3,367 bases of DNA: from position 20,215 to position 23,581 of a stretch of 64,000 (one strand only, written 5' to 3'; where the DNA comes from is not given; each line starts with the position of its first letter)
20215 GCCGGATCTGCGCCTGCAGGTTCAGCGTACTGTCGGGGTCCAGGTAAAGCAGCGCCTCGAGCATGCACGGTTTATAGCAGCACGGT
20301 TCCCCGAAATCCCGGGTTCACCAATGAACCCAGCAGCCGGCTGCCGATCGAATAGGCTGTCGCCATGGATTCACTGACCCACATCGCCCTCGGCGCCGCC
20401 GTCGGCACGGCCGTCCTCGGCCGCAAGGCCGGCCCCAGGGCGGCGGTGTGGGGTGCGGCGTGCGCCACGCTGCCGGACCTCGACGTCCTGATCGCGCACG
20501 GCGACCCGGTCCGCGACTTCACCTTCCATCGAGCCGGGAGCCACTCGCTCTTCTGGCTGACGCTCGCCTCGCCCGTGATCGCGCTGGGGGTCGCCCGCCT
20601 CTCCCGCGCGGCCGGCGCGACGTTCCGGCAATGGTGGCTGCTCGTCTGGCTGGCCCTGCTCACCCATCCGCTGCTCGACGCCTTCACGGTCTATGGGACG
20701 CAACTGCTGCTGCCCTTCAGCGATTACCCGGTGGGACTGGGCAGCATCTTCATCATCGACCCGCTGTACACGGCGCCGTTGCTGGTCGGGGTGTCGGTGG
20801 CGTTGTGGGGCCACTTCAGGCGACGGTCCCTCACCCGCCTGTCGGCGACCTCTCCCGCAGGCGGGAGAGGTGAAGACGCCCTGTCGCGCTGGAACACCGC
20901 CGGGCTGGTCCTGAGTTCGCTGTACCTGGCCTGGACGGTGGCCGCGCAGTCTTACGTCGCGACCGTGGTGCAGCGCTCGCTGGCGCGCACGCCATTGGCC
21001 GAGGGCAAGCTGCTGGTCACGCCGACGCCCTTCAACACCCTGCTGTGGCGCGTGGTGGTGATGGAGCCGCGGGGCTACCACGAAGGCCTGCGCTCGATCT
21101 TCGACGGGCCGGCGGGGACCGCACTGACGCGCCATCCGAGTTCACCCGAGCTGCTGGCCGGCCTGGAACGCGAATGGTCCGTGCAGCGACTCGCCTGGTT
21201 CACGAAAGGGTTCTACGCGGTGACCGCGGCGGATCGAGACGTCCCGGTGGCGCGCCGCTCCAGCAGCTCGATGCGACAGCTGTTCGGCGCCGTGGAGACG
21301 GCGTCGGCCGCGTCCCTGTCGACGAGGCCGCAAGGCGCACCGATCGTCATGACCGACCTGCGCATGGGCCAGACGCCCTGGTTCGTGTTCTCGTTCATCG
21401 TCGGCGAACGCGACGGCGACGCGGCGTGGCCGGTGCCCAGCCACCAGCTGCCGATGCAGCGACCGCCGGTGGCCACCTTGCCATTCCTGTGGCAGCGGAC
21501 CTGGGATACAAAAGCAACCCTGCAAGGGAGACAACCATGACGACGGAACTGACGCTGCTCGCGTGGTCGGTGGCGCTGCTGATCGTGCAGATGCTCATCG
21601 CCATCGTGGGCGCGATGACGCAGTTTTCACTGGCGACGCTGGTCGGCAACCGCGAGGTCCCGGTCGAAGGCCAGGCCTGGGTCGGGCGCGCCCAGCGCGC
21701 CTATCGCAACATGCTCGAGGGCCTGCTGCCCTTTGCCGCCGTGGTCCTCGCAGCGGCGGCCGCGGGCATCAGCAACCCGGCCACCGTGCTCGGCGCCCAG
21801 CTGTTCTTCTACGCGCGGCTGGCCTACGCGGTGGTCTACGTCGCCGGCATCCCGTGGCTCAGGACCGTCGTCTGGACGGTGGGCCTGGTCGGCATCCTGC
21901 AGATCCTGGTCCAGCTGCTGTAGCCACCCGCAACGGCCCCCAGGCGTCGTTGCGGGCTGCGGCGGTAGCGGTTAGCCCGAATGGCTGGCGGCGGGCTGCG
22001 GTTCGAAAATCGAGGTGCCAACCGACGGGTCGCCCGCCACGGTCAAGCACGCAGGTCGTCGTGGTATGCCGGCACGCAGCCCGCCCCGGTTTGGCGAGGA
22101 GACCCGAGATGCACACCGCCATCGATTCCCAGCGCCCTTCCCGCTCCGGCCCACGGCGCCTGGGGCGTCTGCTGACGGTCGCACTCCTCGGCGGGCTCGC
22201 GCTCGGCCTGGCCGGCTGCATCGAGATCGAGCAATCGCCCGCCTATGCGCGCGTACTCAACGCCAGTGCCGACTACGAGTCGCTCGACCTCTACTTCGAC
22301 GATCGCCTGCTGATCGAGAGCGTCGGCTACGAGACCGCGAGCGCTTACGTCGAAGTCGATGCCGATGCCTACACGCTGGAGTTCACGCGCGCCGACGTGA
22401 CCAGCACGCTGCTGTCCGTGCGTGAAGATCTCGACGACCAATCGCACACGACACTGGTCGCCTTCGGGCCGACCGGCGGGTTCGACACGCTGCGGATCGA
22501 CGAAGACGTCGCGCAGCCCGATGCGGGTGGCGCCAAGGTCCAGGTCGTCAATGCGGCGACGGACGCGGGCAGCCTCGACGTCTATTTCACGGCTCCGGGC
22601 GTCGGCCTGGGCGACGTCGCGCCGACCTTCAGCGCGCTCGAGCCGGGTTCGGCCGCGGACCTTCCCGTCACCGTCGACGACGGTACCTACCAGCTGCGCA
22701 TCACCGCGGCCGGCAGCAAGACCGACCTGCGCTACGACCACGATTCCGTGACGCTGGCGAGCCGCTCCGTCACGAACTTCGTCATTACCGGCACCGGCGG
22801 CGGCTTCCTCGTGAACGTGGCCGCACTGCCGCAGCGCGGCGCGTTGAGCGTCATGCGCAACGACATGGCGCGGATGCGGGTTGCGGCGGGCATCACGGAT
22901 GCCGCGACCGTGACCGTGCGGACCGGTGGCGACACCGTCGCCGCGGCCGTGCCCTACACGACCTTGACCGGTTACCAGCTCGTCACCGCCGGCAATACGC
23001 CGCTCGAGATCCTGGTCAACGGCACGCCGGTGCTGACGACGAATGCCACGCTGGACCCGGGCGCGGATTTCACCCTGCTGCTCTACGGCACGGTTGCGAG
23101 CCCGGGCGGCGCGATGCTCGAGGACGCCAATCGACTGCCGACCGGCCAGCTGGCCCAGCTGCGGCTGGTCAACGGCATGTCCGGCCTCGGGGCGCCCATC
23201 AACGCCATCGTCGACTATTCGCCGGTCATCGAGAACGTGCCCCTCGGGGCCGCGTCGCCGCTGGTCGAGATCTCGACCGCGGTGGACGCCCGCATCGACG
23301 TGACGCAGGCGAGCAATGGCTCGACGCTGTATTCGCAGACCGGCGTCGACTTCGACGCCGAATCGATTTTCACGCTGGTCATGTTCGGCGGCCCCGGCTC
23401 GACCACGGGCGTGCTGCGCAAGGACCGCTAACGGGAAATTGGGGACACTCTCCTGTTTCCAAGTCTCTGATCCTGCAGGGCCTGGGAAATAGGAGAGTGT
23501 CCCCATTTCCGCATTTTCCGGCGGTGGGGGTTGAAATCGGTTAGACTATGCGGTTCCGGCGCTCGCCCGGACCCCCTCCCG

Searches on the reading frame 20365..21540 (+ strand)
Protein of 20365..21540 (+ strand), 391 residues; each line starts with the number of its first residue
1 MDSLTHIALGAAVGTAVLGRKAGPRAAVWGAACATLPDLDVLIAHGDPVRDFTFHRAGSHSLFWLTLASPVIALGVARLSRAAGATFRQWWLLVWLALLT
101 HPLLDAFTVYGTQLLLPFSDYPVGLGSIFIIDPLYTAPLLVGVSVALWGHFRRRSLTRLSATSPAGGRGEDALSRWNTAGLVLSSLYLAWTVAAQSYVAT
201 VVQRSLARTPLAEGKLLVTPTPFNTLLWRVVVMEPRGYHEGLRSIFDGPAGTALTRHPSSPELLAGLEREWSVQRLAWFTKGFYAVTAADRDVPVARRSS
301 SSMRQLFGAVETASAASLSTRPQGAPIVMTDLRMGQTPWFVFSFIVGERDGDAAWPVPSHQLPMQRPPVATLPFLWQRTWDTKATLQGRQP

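Call 44: search_protein_families(library=pfam, proteins=[window:20365-21540:+], max_evalue=0.00001)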
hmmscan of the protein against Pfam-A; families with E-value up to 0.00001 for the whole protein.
window:20365-21540:+ (391 aa): 1 family
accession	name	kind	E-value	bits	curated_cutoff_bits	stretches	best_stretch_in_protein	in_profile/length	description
PF04307.19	YdjM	-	1.7e-33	116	29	1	1-195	1-173/176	YdjM inner membrane protein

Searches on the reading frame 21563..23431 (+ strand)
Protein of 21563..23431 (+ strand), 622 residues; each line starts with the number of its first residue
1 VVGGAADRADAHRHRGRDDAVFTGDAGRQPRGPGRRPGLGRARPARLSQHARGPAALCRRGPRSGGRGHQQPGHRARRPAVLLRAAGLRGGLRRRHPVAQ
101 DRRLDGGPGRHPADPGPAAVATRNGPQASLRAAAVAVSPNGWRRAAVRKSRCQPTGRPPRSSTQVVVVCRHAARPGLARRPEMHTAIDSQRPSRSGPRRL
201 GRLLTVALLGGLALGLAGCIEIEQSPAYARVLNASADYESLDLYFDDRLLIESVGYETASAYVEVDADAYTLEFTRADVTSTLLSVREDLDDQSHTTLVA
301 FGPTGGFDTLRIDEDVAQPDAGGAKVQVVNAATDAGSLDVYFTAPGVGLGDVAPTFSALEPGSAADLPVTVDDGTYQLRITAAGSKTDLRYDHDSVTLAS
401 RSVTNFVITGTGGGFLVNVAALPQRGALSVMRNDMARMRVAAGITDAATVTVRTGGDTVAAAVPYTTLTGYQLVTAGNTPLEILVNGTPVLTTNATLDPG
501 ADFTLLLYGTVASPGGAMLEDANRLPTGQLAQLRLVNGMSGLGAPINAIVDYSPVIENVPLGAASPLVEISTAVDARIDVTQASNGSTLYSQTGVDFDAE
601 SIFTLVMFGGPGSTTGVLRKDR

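Call 44: search_protein_families(library=pfam, proteins=[window:21563-23431:+], max_evalue=0.00001)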
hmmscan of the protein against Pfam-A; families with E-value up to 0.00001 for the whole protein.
window:21563-23431:+ (622 aa): 1 family
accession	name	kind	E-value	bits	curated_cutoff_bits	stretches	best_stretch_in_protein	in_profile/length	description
PF14344.12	DUF4397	-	2.3e-44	151.2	30.6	2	227-341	1-119/119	Domain of unknown function (DUF4397)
